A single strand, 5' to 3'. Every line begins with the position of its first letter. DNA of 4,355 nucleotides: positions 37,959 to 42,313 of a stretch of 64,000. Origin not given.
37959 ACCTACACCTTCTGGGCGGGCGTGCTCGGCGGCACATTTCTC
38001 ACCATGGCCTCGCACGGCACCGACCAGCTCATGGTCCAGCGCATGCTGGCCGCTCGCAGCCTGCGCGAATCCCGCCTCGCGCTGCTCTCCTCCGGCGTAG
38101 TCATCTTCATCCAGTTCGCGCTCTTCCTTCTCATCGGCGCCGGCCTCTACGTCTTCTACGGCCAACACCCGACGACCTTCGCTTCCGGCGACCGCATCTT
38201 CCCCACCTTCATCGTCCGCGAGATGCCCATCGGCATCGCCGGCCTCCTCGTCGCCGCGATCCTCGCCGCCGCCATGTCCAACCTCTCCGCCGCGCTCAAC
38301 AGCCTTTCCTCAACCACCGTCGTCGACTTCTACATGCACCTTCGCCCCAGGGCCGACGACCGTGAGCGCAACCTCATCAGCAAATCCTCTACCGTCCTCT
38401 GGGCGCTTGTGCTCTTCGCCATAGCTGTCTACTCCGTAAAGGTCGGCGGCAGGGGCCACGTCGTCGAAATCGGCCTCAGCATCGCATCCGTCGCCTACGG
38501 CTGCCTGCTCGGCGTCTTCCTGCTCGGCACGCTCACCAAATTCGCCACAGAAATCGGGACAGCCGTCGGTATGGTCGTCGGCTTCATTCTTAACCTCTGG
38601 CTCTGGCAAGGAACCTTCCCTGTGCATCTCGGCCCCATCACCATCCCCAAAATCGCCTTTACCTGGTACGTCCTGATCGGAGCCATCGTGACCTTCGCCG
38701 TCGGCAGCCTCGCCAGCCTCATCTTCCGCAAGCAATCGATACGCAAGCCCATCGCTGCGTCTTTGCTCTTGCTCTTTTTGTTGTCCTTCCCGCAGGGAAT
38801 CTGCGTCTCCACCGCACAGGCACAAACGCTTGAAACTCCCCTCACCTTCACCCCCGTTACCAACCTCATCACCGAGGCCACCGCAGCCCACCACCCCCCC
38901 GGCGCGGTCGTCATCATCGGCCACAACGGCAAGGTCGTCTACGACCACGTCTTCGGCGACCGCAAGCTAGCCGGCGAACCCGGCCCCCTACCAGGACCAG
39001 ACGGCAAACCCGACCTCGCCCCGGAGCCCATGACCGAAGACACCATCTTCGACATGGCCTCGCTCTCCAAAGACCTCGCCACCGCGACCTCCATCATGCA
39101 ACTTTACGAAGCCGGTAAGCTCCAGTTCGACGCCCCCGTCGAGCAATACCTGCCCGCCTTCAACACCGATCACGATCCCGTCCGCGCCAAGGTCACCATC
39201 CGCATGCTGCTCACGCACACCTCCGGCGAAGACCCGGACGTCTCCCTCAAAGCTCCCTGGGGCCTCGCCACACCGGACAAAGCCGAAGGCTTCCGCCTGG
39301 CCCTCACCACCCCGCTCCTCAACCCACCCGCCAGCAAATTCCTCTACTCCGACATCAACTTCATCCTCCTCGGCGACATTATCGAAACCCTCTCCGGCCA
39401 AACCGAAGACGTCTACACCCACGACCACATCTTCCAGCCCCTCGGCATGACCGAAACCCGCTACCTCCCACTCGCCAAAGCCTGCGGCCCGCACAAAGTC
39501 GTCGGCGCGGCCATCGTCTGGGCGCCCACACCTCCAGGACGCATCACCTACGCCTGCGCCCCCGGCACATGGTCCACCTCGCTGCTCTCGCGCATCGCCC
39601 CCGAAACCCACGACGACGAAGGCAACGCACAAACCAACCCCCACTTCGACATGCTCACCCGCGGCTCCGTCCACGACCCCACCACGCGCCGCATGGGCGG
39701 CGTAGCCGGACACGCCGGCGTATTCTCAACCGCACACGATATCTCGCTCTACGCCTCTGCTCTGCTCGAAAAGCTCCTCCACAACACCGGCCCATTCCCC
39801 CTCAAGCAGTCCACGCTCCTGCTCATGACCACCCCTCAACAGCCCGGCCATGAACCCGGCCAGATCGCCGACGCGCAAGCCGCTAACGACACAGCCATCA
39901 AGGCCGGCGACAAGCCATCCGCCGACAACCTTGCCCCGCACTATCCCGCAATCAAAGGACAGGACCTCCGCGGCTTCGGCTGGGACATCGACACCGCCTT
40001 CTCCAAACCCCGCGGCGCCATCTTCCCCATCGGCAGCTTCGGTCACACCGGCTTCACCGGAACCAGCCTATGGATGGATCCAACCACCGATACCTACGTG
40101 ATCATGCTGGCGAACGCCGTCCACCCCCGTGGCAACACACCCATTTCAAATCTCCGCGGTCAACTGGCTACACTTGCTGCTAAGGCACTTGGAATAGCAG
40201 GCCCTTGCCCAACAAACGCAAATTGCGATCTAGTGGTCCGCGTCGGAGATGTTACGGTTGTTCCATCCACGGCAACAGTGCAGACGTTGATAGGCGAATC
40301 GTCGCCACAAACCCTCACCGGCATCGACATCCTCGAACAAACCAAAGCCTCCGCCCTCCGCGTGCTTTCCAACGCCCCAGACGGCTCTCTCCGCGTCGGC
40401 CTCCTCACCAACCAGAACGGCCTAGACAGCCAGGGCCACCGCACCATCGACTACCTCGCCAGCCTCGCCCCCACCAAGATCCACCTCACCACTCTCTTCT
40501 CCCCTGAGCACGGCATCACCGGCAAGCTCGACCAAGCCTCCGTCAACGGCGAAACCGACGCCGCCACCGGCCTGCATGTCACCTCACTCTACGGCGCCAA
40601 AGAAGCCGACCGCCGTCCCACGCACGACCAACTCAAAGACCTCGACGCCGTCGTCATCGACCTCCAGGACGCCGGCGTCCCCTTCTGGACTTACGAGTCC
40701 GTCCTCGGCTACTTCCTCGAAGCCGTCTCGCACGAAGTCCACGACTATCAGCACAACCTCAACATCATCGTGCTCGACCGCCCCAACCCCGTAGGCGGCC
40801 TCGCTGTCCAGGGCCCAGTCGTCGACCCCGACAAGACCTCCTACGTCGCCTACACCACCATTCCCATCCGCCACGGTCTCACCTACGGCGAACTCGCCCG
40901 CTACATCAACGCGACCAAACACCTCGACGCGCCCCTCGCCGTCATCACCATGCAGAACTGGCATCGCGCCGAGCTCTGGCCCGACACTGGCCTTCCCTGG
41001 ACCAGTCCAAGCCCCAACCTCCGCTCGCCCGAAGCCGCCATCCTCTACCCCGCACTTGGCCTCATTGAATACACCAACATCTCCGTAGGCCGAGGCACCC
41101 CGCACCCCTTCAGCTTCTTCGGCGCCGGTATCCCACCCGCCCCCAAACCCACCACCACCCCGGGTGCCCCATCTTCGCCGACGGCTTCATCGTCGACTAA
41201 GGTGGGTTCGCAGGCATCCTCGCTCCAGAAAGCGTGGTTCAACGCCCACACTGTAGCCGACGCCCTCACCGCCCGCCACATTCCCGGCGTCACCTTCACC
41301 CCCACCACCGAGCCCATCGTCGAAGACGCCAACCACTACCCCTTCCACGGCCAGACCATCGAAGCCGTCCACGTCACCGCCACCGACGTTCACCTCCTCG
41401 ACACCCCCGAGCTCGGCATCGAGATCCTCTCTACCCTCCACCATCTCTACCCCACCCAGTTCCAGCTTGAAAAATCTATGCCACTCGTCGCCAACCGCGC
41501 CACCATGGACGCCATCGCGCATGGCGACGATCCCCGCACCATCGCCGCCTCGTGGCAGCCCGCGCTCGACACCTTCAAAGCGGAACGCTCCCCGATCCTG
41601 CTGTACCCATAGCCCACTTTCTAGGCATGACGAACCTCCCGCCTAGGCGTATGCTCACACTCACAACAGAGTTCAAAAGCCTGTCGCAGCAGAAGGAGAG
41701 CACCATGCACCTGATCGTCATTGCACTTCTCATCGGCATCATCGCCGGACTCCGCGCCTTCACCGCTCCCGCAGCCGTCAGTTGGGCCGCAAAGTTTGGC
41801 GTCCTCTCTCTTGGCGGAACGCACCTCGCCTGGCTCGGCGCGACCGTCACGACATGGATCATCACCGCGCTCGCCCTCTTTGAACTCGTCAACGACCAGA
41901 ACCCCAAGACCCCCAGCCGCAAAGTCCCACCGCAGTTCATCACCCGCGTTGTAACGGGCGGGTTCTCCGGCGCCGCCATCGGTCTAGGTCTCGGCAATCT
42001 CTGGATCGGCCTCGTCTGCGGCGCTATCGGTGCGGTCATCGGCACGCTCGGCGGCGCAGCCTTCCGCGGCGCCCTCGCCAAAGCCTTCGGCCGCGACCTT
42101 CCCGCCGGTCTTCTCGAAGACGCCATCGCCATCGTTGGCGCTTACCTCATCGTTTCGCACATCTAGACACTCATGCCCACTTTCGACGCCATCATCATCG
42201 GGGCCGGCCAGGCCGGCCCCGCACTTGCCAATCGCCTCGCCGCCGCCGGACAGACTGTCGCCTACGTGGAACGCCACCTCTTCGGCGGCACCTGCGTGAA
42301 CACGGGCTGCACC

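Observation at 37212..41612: Symporter, serine hydrolase and NamZ(DUF1343) fused in one 1,466-aa ORF: a possible cut-and-import machine for peptidoglycan sugars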

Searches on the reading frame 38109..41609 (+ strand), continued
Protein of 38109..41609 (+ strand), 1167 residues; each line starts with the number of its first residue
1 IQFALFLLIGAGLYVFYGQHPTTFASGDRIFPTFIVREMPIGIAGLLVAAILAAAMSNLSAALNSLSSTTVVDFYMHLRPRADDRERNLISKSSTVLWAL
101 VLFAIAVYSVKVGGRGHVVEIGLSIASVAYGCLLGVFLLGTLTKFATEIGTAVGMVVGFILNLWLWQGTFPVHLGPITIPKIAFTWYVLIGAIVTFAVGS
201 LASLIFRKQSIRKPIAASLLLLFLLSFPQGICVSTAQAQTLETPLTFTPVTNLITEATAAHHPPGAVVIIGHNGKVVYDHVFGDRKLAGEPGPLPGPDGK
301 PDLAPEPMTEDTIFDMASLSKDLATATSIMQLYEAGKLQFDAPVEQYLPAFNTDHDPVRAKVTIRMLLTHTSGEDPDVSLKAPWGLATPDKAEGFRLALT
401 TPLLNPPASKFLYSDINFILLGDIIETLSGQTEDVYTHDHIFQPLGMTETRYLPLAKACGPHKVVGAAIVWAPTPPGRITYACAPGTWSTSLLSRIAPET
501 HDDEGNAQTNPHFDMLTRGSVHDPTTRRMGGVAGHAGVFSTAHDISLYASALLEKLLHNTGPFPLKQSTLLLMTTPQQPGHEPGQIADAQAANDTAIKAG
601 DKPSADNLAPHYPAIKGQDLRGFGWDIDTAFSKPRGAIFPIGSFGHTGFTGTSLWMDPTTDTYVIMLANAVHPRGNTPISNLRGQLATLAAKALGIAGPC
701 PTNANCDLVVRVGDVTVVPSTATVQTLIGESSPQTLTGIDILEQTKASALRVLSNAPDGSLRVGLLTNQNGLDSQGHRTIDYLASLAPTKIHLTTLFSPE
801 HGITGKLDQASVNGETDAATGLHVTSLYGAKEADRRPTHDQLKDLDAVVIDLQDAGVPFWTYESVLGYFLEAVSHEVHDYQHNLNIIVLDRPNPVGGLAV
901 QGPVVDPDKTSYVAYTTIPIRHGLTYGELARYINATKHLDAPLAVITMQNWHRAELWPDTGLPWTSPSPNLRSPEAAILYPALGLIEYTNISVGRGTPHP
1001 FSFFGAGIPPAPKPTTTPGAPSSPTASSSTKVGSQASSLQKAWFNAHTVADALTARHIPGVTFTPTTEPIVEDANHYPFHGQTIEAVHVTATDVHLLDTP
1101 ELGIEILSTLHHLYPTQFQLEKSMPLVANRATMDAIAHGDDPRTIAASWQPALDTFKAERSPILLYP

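Call 88: find_encoding_contigs(protein=P0139, flank=6000, max_places=2)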
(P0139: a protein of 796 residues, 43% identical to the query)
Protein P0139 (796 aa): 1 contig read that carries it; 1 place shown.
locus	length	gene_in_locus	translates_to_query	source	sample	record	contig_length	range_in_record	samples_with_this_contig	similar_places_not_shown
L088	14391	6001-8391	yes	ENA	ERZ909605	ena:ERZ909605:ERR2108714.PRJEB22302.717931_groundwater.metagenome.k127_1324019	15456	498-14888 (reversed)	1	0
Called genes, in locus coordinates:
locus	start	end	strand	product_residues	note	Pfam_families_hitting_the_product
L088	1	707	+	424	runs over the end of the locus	?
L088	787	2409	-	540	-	PF00005:ABC_tran, PF02463:SMC_N (faint), PF13304:AAA_21 (faint), PF12848:ABC_tran_Xtn, PF00005:ABC_tran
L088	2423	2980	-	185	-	-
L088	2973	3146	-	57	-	-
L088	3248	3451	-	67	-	PF00313:CSD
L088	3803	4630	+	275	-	PF01522:Polysacc_deac_1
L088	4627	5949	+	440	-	PF13200:DUF4015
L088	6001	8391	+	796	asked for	PF00144:Beta-lactamase, PF07075:NamZ_N, PF20732:NamZ_C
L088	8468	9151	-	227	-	-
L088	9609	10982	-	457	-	PF00072:Response_reg, PF00158:Sigma54_activat, PF14532:Sigma54_activ_2, PF00004:AAA (faint), PF07728:AAA_5 (weak), PF25601:AAA_lid_14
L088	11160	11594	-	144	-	PF00293:NUDIX, PF14815:NUDIX_4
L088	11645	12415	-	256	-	PF01975:SurE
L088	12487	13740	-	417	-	PF04348:LppC (weak), PF13458:Peripla_BP_6, PF01094:ANF_receptor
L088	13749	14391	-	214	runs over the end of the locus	PF13091:PLDc_2, PF17941:PP_kinase_C_1 (weak), PF00614:PLDc (weak)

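Call 89: find_encoding_contigs(protein=P0141, flank=6000, max_places=2)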
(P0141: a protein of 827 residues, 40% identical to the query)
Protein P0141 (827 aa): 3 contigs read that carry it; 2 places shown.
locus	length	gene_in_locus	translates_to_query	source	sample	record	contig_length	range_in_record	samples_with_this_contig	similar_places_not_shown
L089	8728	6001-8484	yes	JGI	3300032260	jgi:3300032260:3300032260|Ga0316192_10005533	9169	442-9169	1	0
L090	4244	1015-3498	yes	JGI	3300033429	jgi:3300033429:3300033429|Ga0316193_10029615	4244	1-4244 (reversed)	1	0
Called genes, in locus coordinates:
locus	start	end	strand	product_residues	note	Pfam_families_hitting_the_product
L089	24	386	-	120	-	PF01625:PMSR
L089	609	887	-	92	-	-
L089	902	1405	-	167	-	PF02915:Rubrerythrin (faint)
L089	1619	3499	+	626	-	PF02730:AFOR_N, PF01314:AFOR_C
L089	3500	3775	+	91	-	PF02597:ThiS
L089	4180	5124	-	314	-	PF01734:Patatin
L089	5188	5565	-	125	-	PF01042:Ribonuc_L-PSP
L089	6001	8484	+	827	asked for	PF00144:Beta-lactamase, PF07075:NamZ_N, PF20732:NamZ_C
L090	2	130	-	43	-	?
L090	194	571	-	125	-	PF01042:Ribonuc_L-PSP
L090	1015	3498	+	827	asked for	PF00144:Beta-lactamase, PF07075:NamZ_N, PF20732:NamZ_C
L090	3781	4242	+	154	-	?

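Call 90: find_encoding_contigs(protein=P0146, flank=6000, max_places=2)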
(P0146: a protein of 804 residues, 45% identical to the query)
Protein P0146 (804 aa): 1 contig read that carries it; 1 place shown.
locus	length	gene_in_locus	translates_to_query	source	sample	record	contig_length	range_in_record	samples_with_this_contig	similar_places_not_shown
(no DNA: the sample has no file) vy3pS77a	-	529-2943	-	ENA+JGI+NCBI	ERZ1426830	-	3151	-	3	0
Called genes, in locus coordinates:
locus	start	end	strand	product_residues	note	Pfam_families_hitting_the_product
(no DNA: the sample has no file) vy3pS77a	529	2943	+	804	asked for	PF00144:Beta-lactamase, PF07075:NamZ_N, PF20732:NamZ_C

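Call 91: find_encoding_contigs(protein=P0163, flank=6000, max_places=2)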
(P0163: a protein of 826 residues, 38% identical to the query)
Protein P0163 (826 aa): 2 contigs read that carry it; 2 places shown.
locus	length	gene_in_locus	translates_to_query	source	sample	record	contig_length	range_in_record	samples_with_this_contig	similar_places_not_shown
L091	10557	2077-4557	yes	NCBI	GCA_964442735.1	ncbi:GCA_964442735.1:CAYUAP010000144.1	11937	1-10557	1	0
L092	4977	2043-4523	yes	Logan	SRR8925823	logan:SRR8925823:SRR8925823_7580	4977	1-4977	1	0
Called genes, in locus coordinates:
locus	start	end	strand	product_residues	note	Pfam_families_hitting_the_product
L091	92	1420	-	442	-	-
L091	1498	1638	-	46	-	-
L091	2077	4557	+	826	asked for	PF00144:Beta-lactamase, PF07075:NamZ_N, PF20732:NamZ_C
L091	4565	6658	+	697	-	PF02384:N6_Mtase, PF07669:Eco57I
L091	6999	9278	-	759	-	PF18961:DUF5703_N, PF22124:Glyco_hydro_95_cat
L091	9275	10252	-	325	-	PF01963:TraB_PrgY_gumN (faint)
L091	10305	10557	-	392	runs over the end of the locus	-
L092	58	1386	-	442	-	-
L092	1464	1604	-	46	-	-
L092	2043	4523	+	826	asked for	PF00144:Beta-lactamase, PF07075:NamZ_N, PF20732:NamZ_C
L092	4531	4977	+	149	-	?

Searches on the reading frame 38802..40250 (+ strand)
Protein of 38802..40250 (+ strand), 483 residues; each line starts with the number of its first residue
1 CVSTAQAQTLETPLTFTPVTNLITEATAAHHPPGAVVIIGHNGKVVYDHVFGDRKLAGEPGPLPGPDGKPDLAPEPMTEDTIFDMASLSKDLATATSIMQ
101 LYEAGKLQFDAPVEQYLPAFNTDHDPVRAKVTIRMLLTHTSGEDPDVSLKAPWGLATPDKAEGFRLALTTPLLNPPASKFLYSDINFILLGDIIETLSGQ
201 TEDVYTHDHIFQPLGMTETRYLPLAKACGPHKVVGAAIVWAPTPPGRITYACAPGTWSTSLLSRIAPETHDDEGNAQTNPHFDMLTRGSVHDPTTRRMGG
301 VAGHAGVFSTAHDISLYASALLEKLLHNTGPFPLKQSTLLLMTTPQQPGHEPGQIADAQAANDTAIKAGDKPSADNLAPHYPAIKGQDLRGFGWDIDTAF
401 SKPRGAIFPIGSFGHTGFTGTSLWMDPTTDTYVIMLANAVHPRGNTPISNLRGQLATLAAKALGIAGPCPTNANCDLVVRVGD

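Call 18: search_solved_structures(query=window:38802-40250:+, max_evalue=0.00001, show_alignments=1)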
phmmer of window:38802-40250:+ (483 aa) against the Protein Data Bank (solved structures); distinct sequences matched with E-value up to 0.00001: 50.
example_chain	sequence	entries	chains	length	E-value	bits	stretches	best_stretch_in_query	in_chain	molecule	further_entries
7spn_A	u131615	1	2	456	1.4e-16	63.7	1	74-218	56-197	IS11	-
6kjh_A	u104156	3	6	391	3e-15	59.3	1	78-221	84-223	Putative beta-lactamase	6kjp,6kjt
4ivi_A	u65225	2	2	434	3.5e-15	59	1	29-222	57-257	Carboxylesterase | Carboxylesterases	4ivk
6kjj_A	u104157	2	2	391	7.6e-15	57.9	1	79-221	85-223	Putative beta-lactamase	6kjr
7v21_A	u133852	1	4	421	2e-14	56.5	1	76-216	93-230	Serine beta-lactamase-like protein LACTB, mitochondrial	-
6kjq_A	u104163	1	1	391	3.3e-14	55.8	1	79-221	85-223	Putative beta-lactamase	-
9sn1_A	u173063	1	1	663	1.5e-13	53.7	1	63-220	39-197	Beta-lactamase family protein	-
2qmi_A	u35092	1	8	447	3.2e-13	52.6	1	74-220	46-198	Pbp related beta-lactamase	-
3tg9_A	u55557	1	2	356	3.9e-13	52.3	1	77-223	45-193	Penicillin-binding protein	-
7pp3_A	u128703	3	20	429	2.1e-12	49.9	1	76-222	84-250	Esterase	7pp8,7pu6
4y7p_A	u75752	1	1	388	3.5e-12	49.1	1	74-226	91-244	Alkaline D-peptidase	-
7ulw_A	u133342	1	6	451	4.4e-12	48.8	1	76-142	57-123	Serine beta-lactamase-like protein LACTB, mitochondrial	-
7v1y_A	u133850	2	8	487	5.2e-12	48.6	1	76-142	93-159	Serine beta-lactamase-like protein LACTB, mitochondrial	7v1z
4gdn_A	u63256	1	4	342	1.4e-11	47.1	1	29-224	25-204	Protein flp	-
1sde_A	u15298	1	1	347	1.5e-11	47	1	78-222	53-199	D-alanyl-D-alanine carboxypeptidase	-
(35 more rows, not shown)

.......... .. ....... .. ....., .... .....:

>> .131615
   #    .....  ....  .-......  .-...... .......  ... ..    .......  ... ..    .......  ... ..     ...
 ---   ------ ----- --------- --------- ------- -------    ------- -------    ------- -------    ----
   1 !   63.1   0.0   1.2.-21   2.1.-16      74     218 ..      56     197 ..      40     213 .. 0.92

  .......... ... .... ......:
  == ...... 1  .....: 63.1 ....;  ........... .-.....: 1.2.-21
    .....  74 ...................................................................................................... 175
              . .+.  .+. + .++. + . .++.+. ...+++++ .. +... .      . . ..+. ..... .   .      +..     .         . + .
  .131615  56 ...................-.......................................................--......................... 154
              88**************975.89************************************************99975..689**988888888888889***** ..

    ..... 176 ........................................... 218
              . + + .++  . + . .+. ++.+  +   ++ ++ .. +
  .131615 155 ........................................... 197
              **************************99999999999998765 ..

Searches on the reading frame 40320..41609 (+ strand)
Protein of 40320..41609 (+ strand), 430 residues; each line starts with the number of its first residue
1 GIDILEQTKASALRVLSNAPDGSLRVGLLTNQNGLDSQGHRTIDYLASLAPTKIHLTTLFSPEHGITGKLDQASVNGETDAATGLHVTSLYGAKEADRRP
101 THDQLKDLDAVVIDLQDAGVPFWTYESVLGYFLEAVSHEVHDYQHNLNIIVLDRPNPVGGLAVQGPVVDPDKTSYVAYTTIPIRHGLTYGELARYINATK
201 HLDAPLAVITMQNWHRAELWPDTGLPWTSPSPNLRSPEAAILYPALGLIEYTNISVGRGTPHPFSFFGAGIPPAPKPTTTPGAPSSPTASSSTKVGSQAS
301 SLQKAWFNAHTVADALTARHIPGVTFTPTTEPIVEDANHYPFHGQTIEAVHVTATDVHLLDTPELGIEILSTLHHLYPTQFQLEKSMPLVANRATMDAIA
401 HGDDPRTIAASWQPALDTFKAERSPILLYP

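Call 19: search_solved_structures(query=window:40320-41609:+, max_evalue=0.00001, show_alignments=2)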
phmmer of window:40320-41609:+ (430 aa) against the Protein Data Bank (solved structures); distinct sequences matched with E-value up to 0.00001: 2.
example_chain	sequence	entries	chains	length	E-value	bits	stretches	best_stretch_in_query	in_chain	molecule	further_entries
4k05_A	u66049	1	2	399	2.3e-49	171.5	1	24-269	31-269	Conserved hypothetical exported protein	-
4jja_A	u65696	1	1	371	4e-36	127.9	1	24-289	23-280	hypothetical protein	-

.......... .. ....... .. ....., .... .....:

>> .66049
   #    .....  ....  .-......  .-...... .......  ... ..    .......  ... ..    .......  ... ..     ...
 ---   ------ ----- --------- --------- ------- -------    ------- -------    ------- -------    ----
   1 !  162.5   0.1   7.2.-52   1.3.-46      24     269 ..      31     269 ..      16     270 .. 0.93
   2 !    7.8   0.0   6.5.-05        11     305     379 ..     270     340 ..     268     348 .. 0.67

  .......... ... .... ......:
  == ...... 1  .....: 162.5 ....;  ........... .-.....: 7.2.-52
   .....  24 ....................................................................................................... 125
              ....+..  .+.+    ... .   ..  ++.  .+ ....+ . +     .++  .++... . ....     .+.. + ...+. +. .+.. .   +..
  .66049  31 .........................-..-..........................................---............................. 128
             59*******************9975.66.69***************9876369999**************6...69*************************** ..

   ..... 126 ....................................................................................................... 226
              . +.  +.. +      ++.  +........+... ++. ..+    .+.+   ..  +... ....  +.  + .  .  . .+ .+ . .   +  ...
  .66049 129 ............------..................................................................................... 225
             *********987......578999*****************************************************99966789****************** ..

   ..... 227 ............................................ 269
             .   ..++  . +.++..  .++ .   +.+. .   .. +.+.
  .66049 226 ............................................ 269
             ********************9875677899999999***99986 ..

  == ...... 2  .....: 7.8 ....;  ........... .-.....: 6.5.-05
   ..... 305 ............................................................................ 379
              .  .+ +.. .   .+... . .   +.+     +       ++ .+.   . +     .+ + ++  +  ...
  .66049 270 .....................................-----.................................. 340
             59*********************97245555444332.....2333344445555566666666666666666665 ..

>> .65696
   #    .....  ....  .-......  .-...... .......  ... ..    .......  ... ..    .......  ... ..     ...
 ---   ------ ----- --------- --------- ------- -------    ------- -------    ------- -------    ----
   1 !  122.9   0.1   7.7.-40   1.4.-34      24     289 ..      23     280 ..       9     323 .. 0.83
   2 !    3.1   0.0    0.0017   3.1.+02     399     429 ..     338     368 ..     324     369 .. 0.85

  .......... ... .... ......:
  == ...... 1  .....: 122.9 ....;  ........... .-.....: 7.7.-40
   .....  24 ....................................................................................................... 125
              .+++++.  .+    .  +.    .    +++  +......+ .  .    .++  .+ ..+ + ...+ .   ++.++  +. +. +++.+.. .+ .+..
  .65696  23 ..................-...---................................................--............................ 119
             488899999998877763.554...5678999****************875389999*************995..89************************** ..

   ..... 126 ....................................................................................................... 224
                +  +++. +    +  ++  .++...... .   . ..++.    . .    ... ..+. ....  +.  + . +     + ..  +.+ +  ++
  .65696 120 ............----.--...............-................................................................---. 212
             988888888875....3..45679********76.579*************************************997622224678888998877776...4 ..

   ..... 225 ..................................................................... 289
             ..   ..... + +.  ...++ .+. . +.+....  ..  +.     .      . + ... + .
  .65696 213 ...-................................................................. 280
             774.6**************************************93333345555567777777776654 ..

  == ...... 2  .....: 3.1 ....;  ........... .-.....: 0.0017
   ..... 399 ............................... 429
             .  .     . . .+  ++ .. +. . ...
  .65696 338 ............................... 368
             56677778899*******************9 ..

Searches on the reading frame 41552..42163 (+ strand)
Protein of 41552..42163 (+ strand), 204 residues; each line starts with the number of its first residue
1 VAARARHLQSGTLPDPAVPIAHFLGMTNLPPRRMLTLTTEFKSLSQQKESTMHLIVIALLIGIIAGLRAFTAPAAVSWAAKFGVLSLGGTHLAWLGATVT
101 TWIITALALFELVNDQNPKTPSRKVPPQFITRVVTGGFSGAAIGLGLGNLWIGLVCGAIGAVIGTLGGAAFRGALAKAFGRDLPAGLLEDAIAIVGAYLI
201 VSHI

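Call 10: search_protein_families(library=pfam, proteins=[window:41552-42163:+], max_evalue=0.001)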
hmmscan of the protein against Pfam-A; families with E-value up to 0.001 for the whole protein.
window:41552-42163:+ (204 aa): 1 family
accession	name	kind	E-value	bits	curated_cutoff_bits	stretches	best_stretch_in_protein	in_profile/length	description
PF13548.11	DUF4126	-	1.2e-05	25.6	27.5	1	56-202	2-153/175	Domain of unknown function (DUF4126)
